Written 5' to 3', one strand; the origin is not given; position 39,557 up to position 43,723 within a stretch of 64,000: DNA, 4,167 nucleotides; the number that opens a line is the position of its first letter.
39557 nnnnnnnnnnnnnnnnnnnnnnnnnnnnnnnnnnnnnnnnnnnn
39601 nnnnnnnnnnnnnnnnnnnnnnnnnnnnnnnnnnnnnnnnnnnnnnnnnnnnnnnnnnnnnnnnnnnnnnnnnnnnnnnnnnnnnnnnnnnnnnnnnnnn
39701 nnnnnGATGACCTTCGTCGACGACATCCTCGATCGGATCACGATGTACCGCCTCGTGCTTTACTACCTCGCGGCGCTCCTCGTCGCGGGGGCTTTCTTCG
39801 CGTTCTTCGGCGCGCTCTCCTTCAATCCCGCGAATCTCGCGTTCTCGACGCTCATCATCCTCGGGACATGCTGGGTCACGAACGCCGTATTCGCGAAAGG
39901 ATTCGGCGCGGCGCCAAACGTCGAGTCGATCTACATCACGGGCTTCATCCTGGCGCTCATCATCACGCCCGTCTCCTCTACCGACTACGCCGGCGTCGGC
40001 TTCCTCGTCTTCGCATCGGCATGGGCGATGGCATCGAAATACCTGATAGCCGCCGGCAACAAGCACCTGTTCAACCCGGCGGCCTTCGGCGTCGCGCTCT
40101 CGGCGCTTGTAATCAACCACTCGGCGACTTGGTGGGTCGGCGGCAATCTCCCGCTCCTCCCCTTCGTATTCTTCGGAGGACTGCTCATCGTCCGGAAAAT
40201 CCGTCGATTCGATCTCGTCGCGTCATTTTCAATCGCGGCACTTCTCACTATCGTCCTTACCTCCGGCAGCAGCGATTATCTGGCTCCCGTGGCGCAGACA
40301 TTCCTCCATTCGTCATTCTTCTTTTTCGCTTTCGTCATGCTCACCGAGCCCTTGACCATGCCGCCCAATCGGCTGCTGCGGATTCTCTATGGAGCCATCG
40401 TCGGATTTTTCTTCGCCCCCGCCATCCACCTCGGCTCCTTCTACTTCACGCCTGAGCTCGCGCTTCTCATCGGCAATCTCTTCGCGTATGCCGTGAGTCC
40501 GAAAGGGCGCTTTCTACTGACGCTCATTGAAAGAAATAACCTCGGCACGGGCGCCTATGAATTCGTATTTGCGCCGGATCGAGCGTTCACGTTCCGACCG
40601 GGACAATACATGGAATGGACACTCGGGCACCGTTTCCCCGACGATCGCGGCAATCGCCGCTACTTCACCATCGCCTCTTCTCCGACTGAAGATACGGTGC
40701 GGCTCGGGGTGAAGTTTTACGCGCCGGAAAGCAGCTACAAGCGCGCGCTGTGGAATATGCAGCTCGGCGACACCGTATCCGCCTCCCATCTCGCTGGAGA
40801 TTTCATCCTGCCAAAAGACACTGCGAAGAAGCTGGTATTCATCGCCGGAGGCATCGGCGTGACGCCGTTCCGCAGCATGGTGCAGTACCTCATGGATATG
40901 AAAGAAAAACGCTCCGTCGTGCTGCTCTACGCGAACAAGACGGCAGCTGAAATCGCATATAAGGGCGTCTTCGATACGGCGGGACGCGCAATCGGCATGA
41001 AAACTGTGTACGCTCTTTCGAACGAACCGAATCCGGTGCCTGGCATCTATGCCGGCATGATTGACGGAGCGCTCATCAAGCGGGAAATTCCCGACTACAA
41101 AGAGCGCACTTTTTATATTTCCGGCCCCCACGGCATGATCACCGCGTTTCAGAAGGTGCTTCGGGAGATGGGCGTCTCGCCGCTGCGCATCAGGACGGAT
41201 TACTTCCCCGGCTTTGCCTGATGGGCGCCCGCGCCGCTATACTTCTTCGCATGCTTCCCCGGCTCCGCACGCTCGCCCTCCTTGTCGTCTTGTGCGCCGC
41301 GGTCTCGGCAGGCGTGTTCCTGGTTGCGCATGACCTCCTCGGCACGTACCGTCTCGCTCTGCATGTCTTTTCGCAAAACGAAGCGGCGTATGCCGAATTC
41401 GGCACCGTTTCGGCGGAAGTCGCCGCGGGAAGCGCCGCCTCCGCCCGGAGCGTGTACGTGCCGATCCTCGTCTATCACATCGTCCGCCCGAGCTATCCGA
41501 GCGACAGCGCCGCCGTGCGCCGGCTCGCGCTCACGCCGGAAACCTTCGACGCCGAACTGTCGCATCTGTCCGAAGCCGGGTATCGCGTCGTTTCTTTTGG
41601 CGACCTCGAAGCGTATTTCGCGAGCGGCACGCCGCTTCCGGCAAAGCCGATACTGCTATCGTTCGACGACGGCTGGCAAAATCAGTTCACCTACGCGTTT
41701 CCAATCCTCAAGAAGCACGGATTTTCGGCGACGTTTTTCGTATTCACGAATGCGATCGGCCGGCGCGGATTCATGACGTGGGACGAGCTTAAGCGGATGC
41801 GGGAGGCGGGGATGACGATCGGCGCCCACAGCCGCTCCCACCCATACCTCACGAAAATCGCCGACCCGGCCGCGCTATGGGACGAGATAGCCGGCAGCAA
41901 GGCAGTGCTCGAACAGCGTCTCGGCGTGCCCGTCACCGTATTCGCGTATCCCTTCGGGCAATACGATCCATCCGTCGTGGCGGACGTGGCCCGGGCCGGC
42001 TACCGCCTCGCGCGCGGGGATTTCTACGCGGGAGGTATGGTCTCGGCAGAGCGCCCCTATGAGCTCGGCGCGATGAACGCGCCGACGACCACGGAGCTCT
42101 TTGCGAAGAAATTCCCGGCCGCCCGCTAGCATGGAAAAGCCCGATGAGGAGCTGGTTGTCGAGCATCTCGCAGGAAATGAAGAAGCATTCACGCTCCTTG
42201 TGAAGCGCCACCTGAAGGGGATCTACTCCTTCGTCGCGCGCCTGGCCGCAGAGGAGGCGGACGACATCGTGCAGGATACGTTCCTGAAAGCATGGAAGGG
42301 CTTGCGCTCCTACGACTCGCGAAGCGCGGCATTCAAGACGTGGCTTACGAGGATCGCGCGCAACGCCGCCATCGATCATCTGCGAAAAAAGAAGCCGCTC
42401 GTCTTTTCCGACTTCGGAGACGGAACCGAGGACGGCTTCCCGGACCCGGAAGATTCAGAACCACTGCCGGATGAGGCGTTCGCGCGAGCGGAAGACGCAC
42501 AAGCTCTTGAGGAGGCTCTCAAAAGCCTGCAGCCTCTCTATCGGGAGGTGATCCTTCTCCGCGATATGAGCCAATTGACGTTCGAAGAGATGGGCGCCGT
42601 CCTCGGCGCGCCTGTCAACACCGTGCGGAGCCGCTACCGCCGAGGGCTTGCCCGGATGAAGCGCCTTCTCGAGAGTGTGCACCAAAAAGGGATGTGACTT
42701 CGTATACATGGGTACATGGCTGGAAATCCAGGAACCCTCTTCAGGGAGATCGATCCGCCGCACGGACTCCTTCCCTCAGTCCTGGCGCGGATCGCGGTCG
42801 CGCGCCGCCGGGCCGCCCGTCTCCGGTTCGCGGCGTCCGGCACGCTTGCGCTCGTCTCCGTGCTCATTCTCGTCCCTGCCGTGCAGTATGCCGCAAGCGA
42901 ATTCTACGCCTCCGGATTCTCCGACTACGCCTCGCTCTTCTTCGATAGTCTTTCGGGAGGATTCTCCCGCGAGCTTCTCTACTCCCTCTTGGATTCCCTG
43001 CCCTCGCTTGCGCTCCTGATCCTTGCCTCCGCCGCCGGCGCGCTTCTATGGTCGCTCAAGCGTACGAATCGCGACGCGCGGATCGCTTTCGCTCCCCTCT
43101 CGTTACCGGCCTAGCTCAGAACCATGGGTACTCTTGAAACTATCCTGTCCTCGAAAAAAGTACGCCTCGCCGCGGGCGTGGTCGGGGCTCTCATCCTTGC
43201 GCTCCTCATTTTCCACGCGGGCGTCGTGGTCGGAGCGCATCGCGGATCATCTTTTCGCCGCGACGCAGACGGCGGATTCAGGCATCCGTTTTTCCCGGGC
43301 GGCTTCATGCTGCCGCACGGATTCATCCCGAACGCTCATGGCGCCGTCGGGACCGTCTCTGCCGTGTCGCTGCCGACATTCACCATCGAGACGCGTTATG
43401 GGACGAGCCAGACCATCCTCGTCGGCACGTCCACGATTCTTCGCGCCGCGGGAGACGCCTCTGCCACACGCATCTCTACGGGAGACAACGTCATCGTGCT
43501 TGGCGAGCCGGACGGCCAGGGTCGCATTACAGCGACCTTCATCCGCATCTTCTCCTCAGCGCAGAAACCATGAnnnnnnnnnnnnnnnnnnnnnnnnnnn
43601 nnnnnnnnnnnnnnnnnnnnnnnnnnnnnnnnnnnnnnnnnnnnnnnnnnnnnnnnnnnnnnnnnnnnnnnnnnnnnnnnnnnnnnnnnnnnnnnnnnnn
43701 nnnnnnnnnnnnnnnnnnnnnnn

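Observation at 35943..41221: A flavinylation cassette: ApbE, a secreted FMN-binding protein, a membrane FNR-like reductase and a deacetylase.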

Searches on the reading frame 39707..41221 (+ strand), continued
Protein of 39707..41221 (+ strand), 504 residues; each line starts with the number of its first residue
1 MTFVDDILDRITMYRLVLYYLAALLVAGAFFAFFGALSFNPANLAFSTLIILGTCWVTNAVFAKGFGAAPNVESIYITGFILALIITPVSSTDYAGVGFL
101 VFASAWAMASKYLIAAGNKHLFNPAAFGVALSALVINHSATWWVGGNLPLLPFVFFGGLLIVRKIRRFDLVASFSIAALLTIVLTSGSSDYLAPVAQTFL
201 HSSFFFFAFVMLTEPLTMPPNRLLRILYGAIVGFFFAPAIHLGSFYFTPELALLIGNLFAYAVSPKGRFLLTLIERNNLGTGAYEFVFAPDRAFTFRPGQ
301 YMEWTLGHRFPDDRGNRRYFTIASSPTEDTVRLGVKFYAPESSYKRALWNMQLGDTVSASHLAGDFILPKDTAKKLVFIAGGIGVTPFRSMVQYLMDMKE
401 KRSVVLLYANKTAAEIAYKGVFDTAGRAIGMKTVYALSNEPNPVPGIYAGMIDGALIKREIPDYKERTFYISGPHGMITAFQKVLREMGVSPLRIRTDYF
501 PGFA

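Call 31: predict_structure(alignment_id=A1)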
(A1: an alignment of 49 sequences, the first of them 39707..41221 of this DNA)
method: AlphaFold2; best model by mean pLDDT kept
length: 504 residues; sequences in the alignment: 49
mean_pLDDT: 83.6   pTM: 0.71
mean pLDDT of the five models: 83.6, 82.1, 80.4, 79.5, 75.2
residues with pLDDT >= 90: 179; 70-90: 267; 50-70: 49; < 50: 9
segments of 3 or more residues with pLDDT < 50: 311-315, 501-504
pLDDT, mean of each block of 10 residues (from residue 1): 68 79 92 88 94 93 79 83 90 90 90 66 78 77 79 88 81 92 83 81 81 73 86 87 75 86 70 90 89 83 67 55 88 78 74 81 80 93 89 93 92 90 93 94 89 93 95 83 94 83 39
secondary structure, 60 per line:
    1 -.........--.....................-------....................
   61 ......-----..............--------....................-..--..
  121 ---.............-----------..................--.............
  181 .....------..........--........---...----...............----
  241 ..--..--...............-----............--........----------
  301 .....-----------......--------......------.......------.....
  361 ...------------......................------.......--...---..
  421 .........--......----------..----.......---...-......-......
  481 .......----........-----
elements in order: H2-10 H13-33 H41-66 H72-85 H94-113 H124-136 H148-165 H168-185 H192-201 H204-211 H222-236 H249-263 E269-280 E283-290 E301-305 E317-322 E331-336 H343-349 E356-363 E376-381 H382-397 E404-410 H419-429 E432-437 H454-460 E468-473 H475-487 E495-499

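Call 33: fold_search(model_id=the predicted structure, library=pdb)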
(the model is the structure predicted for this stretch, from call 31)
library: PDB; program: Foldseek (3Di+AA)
matches with E <= 10: 1361; with E <= 0.001: 332
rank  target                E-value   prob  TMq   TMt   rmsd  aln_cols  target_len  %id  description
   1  1gvh                  8.5e-19  1.00  0.48  0.59   9.8       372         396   16  The X-ray structure of ferric Escherichia coli flavohemoglobin reveals an unespected geometry of the distal heme pocket (released 2002-08-06)
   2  5ogx                  8.7e-18  1.00  0.42  0.62   2.3       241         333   24  Crystal structure of Amycolatopsis cytochrome P450 reductase GcoB. (released 2018-07-04)
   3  6o0a                  8.7e-18  1.00  0.46  0.60  11.8       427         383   18  Crystal structure of flavohemoglobin from Malassezia yamatoensis with bound FAD and heme determined by iron SAD phasing (released 2019-03-06)
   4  4eh1_B                3.4e-17  1.00  0.42  0.86   2.4       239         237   22  Crystal Structure of the Flavohem-like-FAD/NAD Binding Domain of Nitric Oxide Dioxygenase from Vibrio cholerae O1 biov (released 2012-04-25)
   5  8qta                  1.2e-16  1.00  0.41  0.50  16.9       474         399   15  Cryo-EM structure of Streptococcus pneumoniae NADPH oxidase F397A mutant in complex with NADPH (released 2024-07-24)
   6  4eh1_A                2.0e-16  1.00  0.42  0.85   2.6       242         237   21  Crystal Structure of the Flavohem-like-FAD/NAD Binding Domain of Nitric Oxide Dioxygenase from Vibrio cholerae O1 biov (released 2012-04-25)
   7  4g1v                  2.1e-16  1.00  0.44  0.54  10.8       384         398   15  X-ray structure of yeast flavohemoglobin (released 2012-11-14)
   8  7qty                  4.8e-16  1.00  0.41  0.72   4.7       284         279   22  X-ray structure of FAD domain of NqrF of Klebsiella pneumoniae (released 2022-02-09)
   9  4g1b_A                2.1e-15  1.00  0.41  0.51  11.5       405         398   15  X-ray structure of yeast flavohemoglobin in complex with econazole (released 2012-11-14)
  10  2r6h_A                2.2e-15  1.00  0.41  0.71   5.4       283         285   22  Crystal structure of the domain comprising the NAD binding and the FAD binding regions of the NADH:ubiquinone oxidored (released 2007-09-11)
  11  2r6h_C                2.5e-15  1.00  0.41  0.70   5.6       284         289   22  Crystal structure of the domain comprising the NAD binding and the FAD binding regions of the NADH:ubiquinone oxidored (released 2007-09-11)
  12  1krh_A                3.6e-15  1.00  0.41  0.61   3.3       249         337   20  X-ray Structure of Benzoate Dioxygenase Reductase (released 2002-05-15)
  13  7qu3                  5.0e-15  1.00  0.41  0.71   5.5       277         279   22  X-ray structure of FAD domain of NqrF of Pseudomonas aeruginosa (released 2022-02-09)
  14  8qt6                  5.8e-15  1.00  0.41  0.50  17.7       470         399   14  Cryo-EM structure of Streptococcus pneumoniae NADPH oxidase (released 2024-07-24)
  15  2r6h_D                6.5e-15  1.00  0.40  0.69   4.1       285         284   22  Crystal structure of the domain comprising the NAD binding and the FAD binding regions of the NADH:ubiquinone oxidored (released 2007-09-11)
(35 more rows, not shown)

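Call 46: search_protein_families(library=pfam, proteins=[L073:3323-4075:-, L010:2867-3292:-, L020:9523-10710:+, L040:5416-6612:+, L047:24-1721:+, L044:14214-15437:+, L068:186-1742:-, L007:6726-7328:-, L033:4698-5411:+], max_evalue=0.01)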
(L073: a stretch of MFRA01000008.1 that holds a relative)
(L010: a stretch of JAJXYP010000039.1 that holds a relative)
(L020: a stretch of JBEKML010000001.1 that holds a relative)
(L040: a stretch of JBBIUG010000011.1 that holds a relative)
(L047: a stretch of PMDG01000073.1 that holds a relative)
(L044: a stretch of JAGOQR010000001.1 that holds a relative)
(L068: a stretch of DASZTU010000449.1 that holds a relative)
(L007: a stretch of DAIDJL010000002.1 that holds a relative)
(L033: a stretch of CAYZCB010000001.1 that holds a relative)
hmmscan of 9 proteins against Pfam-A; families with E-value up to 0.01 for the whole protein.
L073:3323-4075:- (250 aa): 7 families
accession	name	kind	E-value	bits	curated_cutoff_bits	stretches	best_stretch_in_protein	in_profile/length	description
PF00005.33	ABC_tran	-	2e-34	119.6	25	1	22-170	1-136/137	ABC transporter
PF13304.12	AAA_21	-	2.2e-11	44.8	27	2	36-85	3-52/304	AAA domain, putative AbiEii toxin, Type IV TA system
PF13476.12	AAA_23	-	0.0012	19.9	27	1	33-109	20-83/201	AAA domain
PF13175.12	AAA_15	-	0.0013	18.9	32.1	1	36-78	27-73/374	AAA ATPase domain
PF00004.35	AAA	-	0.0018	19.2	21.2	0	37-208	3-116/131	ATPase family associated with various cellular activities (AAA)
PF19993.5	DO-GTPase2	-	0.0018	18.4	27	0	34-57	2-25/226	Double-GTPase 2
PF19568.5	Spore_III_AA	-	0.0044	16.6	27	1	22-93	135-203/306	Sporulation stage III, protein AA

L010:2867-3292:- (141 aa): 0 families

L020:9523-10710:+ (395 aa): 1 family
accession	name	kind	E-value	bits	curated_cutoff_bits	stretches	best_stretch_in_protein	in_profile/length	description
PF02655.19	ATP-grasp_3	-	0.0018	18.8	23.2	0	136-193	2-52/160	ATP-grasp domain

L040:5416-6612:+ (398 aa): 1 family
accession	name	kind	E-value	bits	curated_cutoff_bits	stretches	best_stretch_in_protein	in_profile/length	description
PF18915.5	DUF5667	-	2e-05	25.4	27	1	93-188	2-77/99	Domain of unknown function (DUF5667)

L047:24-1721:+ (565 aa): 5 families
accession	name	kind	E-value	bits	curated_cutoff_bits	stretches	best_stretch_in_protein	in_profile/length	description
PF16576.10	HlyD_D23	-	1.6e-17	64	30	1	313-491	48-214/214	Barrel-sandwich domain of CusB or HlyD membrane-fusion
PF13437.12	HlyD_3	-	8.6e-17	62.3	22.2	1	386-488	2-106/106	HlyD family secretion protein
PF21007.2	FBF1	-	1.6e-05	24.1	45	1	237-388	307-461/524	Fas-binding factor 1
PF00364.28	Biotin_lipoyl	-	0.0058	16.9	22.1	0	51-74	50-73/73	Biotin-requiring enzyme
PF13533.13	Biotin_lipoyl_2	-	0.0061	16.8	29.8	0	51-75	8-32/32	Biotin-lipoyl like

L044:14214-15437:+ (407 aa): 3 families
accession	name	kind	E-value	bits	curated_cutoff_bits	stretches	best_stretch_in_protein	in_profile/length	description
PF12704.14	MacB_PCD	-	5.6e-53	180.7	27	1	21-246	1-206/207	MacB-like periplasmic core domain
PF02687.27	FtsX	-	5.8e-19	68.7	25.5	1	287-400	2-120/120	FtsX-like permease C-terminal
PF12698.13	ABC2_membrane_3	-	0.00034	20.2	31.6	1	207-389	83-263/347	ABC-2 family transporter protein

L068:186-1742:- (518 aa): 3 families
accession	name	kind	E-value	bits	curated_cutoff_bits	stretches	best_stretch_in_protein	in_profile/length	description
PF02518.31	HATPase_c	-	6.8e-17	62.3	26.4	1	408-509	4-108/111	Histidine kinase-, DNA gyrase B-, and HSP90-like ATPase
PF00512.31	HisKA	-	2.9e-11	43.7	26.9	1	297-361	2-66/66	His Kinase A (phospho-acceptor) domain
PF08521.16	2CSK_N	-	4.7e-06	27.2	23.2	1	87-215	2-136/140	Two-component sensor kinase N-terminal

L007:6726-7328:- (200 aa): 5 families
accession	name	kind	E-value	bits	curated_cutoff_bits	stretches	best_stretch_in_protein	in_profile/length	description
PF04542.20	Sigma70_r2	-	1.7e-17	63.4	24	1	44-109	1-67/71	Sigma-70 region 2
PF08281.18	Sigma70_r4_2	-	2.5e-16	59.5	25.7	1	143-195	2-54/54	Sigma-70, region 4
PF04545.22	Sigma70_r4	-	2.8e-11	43.2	24.1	1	148-196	1-49/50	Sigma-70, region 4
PF25787.1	HTH_SB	-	0.00011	22.4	43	1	155-197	10-52/53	Sleeping Beauty transposase HTH domain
PF13384.12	HTH_23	-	0.00083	19.5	24.6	1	153-190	3-40/50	Homeodomain-like domain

L033:4698-5411:+ (237 aa): 0 families

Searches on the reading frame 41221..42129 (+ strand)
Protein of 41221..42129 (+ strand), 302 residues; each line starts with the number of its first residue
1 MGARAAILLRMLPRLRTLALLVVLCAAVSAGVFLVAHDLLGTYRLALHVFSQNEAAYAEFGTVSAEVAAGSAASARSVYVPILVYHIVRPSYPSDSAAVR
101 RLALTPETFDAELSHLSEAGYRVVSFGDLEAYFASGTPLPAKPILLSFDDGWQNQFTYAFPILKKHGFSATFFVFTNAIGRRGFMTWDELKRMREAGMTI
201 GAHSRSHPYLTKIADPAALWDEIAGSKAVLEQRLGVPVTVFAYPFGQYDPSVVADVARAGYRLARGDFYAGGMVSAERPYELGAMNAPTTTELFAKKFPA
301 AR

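Call 3: search_protein_families(library=pfam, proteins=[window:41221-42129:+], max_evalue=0.01)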
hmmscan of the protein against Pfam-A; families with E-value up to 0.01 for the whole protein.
window:41221-42129:+ (302 aa): 1 family
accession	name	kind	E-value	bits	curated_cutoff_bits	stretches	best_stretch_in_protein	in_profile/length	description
PF01522.26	Polysacc_deac_1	-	9.5e-31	106.8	23.1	1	139-263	4-123/124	Polysaccharide deacetylase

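Call 4: search_protein_families(library=ncbifam, proteins=[window:41221-42129:+], max_evalue=0.01)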
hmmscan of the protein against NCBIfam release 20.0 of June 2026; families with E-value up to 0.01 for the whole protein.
window:41221-42129:+ (302 aa): 12 families
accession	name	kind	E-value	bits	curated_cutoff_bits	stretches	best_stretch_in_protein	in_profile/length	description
TIGR03938.2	deacetyl_PgaB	equivalog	8.8e-23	80.4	321.9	1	82-205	5-143/621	poly-beta-1,6-N-acetyl-D-glucosamine N-deacetylase PgaB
TIGR02764.1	spore_ybaN_pdaB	equivalog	1.9e-13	50.6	237.4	1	142-262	6-122/191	polysaccharide deacetylase family sporulation protein PdaB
TIGR03933.1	PIA_icaB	equivalog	5.6e-13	49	248.35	1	95-262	26-205/245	intercellular adhesin biosynthesis polysaccharide N-deacetylase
NF011177.0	PRK14582.1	equivalog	1.6e-12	46.5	923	1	94-172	59-137/671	poly-beta-1,6-N-acetyl-D-glucosamine N-deacetylase PgaB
TIGR02884.1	spore_pdaA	equivalog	5.4e-12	45.9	298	1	140-262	35-154/224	delta-lactam-biosynthetic de-N-acetylase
NF011176.0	PRK14581.1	equivalog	1.9e-11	42.9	1091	1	82-216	51-196/673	poly-beta-1,6-N-acetyl-D-glucosamine N-deacetylase PgaB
NF045821.1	PgAcgDacpgdA1_Bac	equivalog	9e-10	37.9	400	1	131-247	78-189/282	peptidoglycan-N-acetylglucosamine deacetylase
NF045820.1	PgAcgDacpgdA_Strep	equivalog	1.6e-09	37.1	800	1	142-247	268-369/463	peptidoglycan-N-acetylglucosamine deacetylase PgdA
TIGR02873.1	spore_ylxY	hypoth_equivalog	4.9e-08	32.5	391.5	1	150-257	93-196/268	probable sporulation protein, polysaccharide deacetylase family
TIGR04243.1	nodulat_NodB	equivalog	6e-07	29.2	240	1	143-261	3-118/197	chitooligosaccharide deacetylase NodB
NF050820.1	PolSacchBiosHfsH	equivalog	7e-07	29.2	400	1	144-248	36-143/249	oligosaccharide deacetylase HfsH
NF045822.1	PgAcgDacpgdA2_Bac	equivalog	0.00056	19.3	400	1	145-231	73-154/274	peptidoglycan-N-acetylglucosamine deacetylase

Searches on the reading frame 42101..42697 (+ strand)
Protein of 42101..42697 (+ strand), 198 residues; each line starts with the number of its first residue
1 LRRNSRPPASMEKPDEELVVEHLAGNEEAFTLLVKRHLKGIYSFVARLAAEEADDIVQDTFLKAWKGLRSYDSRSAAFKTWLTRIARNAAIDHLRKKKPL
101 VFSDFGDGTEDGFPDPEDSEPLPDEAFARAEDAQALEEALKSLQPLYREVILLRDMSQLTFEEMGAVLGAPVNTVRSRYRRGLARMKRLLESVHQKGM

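Call 3: search_protein_families(library=pfam, proteins=[window:42101-42697:+], max_evalue=0.01)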
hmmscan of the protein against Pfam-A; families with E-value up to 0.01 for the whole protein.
window:42101-42697:+ (198 aa): 4 families
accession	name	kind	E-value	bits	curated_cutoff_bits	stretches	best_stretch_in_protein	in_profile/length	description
PF04542.20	Sigma70_r2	-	1.6e-21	76.3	24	1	33-98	1-69/71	Sigma-70 region 2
PF08281.18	Sigma70_r4_2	-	2.8e-13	49.7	25.7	1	134-186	2-54/54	Sigma-70, region 4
PF04545.22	Sigma70_r4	-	3e-09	36.7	24.1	1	139-187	1-49/50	Sigma-70, region 4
PF07638.17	Sigma70_ECF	-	0.0016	18.8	21.1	1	54-185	50-176/185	ECF sigma factor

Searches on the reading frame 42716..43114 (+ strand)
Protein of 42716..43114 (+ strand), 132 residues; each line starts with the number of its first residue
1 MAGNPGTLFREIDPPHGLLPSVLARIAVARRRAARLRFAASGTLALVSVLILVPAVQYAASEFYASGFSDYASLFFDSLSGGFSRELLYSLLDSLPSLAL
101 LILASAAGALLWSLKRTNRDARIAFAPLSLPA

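Call 3: search_protein_families(library=pfam, proteins=[window:42716-43114:+], max_evalue=0.01)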
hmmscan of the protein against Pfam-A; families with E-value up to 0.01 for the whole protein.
window:42716-43114:+ (132 aa): 1 family
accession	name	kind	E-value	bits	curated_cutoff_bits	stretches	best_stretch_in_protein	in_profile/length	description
PF09594.16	GT87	-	0.0024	18.1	25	1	19-126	112-225/237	Glycosyltransferase family 87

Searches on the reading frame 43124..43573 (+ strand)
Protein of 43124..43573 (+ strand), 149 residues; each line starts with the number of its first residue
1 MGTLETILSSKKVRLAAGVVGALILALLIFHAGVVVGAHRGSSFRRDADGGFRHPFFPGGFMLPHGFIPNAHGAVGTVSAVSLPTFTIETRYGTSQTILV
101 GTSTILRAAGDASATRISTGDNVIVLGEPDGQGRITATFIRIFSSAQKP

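Call 3: search_protein_families(library=pfam, proteins=[window:43124-43573:+], max_evalue=0.01)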
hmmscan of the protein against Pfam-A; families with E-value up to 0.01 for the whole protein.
window:43124-43573:+ (149 aa): 1 family
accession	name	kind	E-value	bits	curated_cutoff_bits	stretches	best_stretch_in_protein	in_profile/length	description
PF18914.6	DUF5666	-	1.3e-07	32.2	27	1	76-140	2-59/60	Domain of unknown function (DUF5666)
